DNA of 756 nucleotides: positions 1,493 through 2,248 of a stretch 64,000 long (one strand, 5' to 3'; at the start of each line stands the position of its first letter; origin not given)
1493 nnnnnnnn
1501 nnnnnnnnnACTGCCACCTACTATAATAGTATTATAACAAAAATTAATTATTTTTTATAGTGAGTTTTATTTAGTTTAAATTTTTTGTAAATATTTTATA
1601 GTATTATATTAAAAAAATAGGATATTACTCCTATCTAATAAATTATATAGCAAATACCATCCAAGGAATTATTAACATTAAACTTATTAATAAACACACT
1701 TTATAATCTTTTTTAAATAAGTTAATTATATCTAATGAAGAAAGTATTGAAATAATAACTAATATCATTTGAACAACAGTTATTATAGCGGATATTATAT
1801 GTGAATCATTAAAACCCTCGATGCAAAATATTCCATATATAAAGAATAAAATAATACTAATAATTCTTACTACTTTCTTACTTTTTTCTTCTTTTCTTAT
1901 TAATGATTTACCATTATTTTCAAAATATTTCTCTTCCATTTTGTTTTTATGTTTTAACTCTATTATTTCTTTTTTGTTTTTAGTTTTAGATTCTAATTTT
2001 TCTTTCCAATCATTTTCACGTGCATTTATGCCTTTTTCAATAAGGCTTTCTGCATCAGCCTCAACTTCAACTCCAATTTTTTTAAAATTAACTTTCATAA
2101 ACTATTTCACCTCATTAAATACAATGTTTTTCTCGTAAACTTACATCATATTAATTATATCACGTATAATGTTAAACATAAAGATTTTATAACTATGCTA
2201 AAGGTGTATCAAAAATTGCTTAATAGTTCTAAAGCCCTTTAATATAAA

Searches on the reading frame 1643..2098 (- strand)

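Call 27: search_protein_families(library=pfam, proteins=[window:1643-2098:-], max_evalue=0.01)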
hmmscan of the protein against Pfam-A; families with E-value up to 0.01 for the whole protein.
window:1643-2098:- (151 aa): 1 family
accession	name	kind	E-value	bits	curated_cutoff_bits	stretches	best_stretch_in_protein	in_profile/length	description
PF20990.2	DUF2207_C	-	0.0036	17.5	33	1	27-119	94-183/247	Predicted membrane protein (DUF2207) C-terminal domain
